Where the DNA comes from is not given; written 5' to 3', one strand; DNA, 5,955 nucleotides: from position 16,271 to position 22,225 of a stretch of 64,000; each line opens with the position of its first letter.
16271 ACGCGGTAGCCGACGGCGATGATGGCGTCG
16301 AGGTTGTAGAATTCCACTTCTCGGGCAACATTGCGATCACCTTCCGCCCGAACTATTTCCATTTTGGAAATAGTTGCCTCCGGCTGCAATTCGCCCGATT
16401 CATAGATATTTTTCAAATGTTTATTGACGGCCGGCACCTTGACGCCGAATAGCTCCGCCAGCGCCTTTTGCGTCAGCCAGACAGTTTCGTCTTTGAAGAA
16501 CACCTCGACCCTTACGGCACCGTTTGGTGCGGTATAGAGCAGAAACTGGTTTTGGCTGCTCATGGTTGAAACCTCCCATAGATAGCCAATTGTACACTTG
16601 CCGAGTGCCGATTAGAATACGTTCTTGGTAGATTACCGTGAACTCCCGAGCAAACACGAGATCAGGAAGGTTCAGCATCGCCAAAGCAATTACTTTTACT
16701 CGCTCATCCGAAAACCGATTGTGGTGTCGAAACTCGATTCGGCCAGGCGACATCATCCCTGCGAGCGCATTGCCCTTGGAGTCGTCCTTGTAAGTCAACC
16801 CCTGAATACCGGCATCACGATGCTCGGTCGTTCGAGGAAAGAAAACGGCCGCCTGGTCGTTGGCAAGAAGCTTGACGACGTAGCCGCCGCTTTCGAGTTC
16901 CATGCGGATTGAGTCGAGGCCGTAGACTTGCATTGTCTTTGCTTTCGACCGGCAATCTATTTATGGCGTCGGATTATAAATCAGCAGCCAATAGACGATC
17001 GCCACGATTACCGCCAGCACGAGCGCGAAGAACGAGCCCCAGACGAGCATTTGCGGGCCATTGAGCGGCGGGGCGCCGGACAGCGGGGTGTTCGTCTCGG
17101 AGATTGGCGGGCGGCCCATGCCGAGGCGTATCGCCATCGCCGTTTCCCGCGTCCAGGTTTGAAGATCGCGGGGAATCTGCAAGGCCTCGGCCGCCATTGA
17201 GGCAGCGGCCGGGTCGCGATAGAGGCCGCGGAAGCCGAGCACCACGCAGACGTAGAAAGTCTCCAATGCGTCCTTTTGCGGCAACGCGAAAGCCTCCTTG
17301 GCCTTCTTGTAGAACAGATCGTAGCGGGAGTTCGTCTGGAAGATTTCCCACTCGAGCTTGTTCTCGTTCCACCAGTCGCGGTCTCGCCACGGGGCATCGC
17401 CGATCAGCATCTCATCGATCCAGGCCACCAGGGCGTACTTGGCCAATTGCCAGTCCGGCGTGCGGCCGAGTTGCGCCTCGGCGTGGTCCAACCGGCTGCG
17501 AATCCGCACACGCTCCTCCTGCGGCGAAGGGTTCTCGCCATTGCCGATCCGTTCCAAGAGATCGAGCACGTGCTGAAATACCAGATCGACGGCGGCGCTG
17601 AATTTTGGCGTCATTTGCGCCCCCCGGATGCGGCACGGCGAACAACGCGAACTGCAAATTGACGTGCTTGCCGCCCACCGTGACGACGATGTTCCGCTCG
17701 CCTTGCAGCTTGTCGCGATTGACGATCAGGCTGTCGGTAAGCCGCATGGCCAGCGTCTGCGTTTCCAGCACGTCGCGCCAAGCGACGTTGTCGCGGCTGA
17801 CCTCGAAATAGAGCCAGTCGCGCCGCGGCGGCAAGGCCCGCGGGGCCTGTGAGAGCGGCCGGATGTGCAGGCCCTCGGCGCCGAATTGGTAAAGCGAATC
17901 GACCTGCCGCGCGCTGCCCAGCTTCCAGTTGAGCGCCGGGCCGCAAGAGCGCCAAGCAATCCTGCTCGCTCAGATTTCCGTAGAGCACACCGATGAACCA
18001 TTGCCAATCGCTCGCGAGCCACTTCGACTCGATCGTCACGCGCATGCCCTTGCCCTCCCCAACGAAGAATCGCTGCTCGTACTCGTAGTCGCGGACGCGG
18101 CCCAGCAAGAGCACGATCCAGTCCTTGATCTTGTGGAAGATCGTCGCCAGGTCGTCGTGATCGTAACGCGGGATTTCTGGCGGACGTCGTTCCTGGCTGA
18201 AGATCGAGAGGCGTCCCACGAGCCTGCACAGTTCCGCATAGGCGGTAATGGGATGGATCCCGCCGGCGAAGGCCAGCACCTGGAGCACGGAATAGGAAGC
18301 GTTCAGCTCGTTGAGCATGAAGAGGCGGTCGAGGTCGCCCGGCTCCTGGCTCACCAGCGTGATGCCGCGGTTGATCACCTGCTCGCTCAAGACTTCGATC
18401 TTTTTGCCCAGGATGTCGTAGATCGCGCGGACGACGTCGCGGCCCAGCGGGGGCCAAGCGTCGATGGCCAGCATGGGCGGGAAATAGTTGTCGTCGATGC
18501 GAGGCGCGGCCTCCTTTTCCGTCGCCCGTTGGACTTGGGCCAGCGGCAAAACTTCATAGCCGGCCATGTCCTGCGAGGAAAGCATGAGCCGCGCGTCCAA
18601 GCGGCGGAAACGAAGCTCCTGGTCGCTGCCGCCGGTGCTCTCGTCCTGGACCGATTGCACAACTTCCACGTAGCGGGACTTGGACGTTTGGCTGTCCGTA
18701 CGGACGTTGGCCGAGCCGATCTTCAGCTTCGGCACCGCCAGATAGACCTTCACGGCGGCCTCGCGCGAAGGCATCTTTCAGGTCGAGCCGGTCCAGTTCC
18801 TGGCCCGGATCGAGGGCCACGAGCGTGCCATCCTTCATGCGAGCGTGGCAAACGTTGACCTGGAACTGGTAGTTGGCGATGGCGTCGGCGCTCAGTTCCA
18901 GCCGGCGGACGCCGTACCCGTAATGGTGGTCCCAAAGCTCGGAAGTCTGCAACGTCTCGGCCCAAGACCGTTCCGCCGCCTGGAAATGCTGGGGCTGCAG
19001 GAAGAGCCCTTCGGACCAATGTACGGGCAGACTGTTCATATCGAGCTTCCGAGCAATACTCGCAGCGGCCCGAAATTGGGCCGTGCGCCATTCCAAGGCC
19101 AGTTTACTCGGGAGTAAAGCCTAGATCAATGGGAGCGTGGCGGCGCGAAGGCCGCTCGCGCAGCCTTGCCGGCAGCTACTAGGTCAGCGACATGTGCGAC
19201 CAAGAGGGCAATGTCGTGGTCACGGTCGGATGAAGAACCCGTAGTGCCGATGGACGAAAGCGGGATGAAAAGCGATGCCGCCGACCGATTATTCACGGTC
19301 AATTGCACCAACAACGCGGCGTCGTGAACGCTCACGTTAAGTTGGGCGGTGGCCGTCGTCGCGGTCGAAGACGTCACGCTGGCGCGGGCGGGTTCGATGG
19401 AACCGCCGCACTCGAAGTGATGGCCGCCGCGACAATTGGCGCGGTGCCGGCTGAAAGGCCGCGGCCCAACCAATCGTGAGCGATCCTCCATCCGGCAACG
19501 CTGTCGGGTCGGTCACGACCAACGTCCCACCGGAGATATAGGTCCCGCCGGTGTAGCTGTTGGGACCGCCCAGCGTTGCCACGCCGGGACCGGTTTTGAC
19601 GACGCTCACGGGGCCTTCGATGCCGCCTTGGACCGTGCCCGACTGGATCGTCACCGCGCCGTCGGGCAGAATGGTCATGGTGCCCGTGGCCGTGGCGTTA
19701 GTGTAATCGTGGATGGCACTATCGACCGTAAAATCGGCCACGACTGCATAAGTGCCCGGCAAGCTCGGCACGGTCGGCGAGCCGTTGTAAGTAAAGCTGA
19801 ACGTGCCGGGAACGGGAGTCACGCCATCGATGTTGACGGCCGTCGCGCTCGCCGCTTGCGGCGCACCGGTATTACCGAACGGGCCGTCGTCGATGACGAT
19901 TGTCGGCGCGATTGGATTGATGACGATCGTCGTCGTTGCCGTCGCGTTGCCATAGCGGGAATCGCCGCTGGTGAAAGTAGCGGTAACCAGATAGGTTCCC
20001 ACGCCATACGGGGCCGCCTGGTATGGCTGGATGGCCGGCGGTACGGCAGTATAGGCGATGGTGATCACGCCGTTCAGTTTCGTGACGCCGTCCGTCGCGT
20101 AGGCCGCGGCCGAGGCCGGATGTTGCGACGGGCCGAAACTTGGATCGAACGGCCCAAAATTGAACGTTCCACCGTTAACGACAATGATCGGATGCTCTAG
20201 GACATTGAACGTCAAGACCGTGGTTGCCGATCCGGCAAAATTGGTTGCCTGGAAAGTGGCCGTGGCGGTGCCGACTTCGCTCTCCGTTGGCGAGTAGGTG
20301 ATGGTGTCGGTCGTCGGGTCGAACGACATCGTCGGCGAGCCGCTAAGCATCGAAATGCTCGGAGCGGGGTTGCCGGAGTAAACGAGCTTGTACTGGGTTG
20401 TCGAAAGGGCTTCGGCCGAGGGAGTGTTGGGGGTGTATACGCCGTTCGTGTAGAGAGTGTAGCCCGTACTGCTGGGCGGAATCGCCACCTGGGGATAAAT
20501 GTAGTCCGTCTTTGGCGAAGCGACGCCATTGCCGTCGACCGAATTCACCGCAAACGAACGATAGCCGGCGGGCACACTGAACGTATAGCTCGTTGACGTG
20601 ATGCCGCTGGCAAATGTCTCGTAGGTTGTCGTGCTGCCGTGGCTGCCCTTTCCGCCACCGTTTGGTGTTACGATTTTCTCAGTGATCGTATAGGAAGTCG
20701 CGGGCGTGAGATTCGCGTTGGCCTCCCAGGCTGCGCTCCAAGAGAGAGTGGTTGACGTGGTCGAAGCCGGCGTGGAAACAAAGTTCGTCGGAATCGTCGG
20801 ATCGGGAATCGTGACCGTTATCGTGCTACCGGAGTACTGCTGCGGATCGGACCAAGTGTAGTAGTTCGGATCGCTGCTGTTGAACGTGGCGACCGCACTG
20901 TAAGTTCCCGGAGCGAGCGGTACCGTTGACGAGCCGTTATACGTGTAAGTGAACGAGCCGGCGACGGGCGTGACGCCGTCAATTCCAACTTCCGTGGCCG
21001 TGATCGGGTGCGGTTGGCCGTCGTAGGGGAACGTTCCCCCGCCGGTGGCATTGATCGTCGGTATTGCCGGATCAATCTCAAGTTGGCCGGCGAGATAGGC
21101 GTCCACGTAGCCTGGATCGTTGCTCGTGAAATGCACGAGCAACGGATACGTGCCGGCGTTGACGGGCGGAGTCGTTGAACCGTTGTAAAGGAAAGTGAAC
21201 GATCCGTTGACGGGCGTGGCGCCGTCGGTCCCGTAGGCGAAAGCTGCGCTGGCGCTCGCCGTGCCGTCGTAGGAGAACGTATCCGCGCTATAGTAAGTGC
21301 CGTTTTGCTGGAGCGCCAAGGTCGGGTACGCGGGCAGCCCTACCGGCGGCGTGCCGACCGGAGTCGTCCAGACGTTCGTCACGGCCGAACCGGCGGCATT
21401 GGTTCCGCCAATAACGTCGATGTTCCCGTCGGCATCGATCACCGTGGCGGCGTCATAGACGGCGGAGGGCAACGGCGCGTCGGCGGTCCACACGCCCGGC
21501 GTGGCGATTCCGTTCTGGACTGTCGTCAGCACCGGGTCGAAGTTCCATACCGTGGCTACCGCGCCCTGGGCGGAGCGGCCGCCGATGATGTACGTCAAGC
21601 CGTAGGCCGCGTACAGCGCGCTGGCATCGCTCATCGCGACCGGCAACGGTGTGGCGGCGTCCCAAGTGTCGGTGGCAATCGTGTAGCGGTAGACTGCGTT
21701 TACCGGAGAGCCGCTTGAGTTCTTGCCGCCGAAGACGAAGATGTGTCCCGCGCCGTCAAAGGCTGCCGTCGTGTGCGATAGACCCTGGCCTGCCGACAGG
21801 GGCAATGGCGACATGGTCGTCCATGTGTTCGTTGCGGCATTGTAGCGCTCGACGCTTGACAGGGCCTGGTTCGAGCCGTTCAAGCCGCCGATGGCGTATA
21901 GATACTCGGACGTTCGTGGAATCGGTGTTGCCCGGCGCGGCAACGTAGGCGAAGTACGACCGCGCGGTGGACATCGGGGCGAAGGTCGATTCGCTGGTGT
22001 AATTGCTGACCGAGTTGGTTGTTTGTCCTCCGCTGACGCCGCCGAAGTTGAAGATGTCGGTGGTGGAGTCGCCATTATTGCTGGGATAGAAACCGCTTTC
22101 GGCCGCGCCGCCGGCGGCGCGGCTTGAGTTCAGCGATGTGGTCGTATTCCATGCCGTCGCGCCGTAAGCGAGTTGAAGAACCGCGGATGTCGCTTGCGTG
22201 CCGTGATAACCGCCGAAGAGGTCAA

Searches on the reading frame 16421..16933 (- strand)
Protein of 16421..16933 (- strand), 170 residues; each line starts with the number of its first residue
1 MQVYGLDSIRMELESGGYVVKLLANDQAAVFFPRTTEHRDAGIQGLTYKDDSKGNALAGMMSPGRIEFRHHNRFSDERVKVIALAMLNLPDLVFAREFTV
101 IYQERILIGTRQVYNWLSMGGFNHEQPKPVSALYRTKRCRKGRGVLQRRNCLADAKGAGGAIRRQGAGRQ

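Call 4: search_protein_families(library=pfam, proteins=[window:16421-16933:-], max_evalue=0.01)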
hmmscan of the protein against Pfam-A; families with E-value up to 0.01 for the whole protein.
window:16421-16933:- (170 aa): 0 families

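Call 5: search_protein_families(library=ncbifam, proteins=[window:16421-16933:-], max_evalue=0.01)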
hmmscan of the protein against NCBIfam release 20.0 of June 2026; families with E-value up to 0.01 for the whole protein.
window:16421-16933:- (170 aa): 0 families

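Call 65: search_protein_families(library=padloc, proteins=[window:16421-16933:-], max_evalue=0.01)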
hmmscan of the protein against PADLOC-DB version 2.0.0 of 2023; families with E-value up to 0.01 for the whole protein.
window:16421-16933:- (170 aa): 0 families

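Call 66: search_protein_families(library=phrogs, proteins=[window:16421-16933:-], max_evalue=0.01)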
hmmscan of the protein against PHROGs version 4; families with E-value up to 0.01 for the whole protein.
window:16421-16933:- (170 aa): 0 families

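Call 69: search_solved_structures(query=window:16421-16933:-, max_evalue=1)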
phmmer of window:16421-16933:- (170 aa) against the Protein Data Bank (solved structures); distinct sequences matched with E-value up to 1: 1.
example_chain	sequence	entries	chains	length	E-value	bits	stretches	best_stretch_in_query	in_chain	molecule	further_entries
8xks_C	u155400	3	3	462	0.15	15.1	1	104-165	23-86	4Fe-4S ferredoxin-type domain-containing protein | DnaJ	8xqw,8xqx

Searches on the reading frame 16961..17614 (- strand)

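Call 4: search_protein_families(library=pfam, proteins=[window:16961-17614:-], max_evalue=0.01)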
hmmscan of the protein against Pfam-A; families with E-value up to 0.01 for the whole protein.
window:16961-17614:- (217 aa): 2 families
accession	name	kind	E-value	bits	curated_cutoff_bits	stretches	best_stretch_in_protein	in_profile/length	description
PF09850.14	DotU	-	1.7e-24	87.1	27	1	13-209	6-200/205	Type VI secretion system protein DotU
PF21775.3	PutA_1st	-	0.0075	16.1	27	0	39-64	5-29/33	PutA, RHH domain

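Call 5: search_protein_families(library=ncbifam, proteins=[window:16961-17614:-], max_evalue=0.01)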
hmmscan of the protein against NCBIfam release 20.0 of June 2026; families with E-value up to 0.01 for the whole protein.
window:16961-17614:- (217 aa): 4 families
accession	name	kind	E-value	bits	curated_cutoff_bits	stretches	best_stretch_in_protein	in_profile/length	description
TIGR03349.1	IV_VI_DotU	subfamily_domain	2.9e-15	56.6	89.95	1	16-211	10-202/211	DotU/TssL family secretion system protein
NF038228.1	IcmH_DotU_IVB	equivalog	0.00013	21.5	50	1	55-137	92-176/258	type IVB secretion system protein IcmH/DotU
NF038239.1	T6SS_TssL_short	exception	0.00056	19.4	180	1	55-136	53-137/207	type VI secretion system protein TssL, short form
NF005444.0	PRK07033.1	equivalog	0.0011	18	520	1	57-133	102-179/438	DotU family type VI secretion system protein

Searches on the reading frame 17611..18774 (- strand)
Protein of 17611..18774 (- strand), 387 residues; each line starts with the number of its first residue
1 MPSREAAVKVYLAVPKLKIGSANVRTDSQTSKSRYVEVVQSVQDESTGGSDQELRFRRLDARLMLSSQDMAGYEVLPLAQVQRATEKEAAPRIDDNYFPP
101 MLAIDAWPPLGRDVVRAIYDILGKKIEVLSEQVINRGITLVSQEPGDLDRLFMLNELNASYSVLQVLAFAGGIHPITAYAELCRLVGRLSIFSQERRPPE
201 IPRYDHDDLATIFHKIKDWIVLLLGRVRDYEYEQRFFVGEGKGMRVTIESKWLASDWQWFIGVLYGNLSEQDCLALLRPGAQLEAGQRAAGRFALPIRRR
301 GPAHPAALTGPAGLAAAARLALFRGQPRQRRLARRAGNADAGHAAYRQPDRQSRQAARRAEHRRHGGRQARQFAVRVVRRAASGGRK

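Call 4: search_protein_families(library=pfam, proteins=[window:17611-18774:-], max_evalue=0.01)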
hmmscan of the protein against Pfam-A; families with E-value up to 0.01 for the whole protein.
window:17611-18774:- (387 aa): 1 family
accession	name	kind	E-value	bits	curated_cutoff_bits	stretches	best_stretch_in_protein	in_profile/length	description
PF05936.17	T6SS_VasE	-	7.2e-44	150.7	23.4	1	4-263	76-336/429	Bacterial Type VI secretion, VC_A0110, EvfL, ImpJ, VasE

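Call 5: search_protein_families(library=ncbifam, proteins=[window:17611-18774:-], max_evalue=0.01)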
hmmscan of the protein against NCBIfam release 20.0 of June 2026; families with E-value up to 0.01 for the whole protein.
window:17611-18774:- (387 aa): 1 family
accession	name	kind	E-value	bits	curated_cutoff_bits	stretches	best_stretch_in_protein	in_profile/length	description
TIGR03353.2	VI_chp_4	equivalog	3.6e-41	141.7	100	1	5-247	90-319/429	type VI secretion system baseplate subunit TssK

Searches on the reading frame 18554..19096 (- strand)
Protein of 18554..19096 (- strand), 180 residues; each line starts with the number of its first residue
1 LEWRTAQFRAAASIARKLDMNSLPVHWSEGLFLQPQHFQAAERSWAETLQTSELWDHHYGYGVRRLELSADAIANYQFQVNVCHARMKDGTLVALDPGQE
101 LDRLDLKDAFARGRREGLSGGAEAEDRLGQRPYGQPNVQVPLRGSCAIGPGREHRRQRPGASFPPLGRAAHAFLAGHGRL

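Call 4: search_protein_families(library=pfam, proteins=[window:18554-19096:-], max_evalue=0.01)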
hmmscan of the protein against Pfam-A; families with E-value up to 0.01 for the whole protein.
window:18554-19096:- (180 aa): 1 family
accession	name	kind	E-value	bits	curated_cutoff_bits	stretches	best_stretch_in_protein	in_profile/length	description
PF05936.17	T6SS_VasE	-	2.8e-09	36.7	23.4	1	37-99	1-63/429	Bacterial Type VI secretion, VC_A0110, EvfL, ImpJ, VasE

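Call 5: search_protein_families(library=ncbifam, proteins=[window:18554-19096:-], max_evalue=0.01)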
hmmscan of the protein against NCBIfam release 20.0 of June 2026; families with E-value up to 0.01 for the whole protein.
window:18554-19096:- (180 aa): 1 family
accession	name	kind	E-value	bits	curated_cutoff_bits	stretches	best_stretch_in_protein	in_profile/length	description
TIGR03353.2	VI_chp_4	equivalog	1.2e-19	70.7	100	1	24-109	2-88/429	type VI secretion system baseplate subunit TssK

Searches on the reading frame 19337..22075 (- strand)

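Call 4: search_protein_families(library=pfam, proteins=[window:19337-22075:-], max_evalue=0.01)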
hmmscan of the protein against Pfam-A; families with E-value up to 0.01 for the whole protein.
window:19337-22075:- (912 aa): 11 families
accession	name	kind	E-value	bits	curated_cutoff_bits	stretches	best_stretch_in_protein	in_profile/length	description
PF01344.31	Kelch_1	-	2.3e-22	78.6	20.1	2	57-92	12-46/46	Kelch motif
PF13418.12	Kelch_4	-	1.9e-17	63.4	21.6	2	57-92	13-48/49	Galactose oxidase, central domain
PF13964.12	Kelch_6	-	3.1e-15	56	25.3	2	57-92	12-47/50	Kelch motif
PF24681.1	Kelch_KLHDC2_KLHL20_DRC7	-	1.4e-13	51.1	50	1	56-234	8-180/221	KLHDC2/KLHL20/DRC7 Kelch-repeats domain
PF13415.12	Kelch_3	-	3.8e-13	49.7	22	2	111-145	3-37/48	Galactose oxidase, central domain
PF24981.1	Beta-prop_ATRN-LZTR1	-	2.6e-11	43.8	50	1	59-182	1-131/289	Attractin/LZTR1 beta-propeller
PF18887.5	MBG_3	-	4.7e-10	39.9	25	3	351-405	12-58/72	MBG domain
PF12951.13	PATR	-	3.5e-08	33.8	27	1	826-854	2-30/30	Passenger-associated-transport-repeat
PF24996.1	NANM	-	5.2e-05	22.7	45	0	56-120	63-127/350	N-acetylneuraminate epimerase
PF07646.21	Kelch_2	-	9.8e-05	22.6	21.3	0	59-92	14-48/48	Kelch motif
PF25210.1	Kelch_FKB95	-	0.00049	20.2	70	1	57-142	43-124/268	FKB95, Kelch-repeats domain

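Call 5: search_protein_families(library=ncbifam, proteins=[window:19337-22075:-], max_evalue=0.01)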
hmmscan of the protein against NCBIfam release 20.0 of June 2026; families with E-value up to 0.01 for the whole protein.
window:19337-22075:- (912 aa): 3 families
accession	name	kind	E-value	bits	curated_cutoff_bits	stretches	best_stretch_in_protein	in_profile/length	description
TIGR02601.1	autotrns_rpt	repeat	1.1e-09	37.9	19.85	1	824-855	1-32/32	beta strand repeat protein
NF010730.0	PRK14131.1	subfamily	2.8e-07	29.6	416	1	109-168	92-157/384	N-acetylneuraminate epimerase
TIGR03548.1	mutarot_permut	subfamily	0.00024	20.3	243.2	1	56-227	72-234/323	cyclically-permuted mutarotase family protein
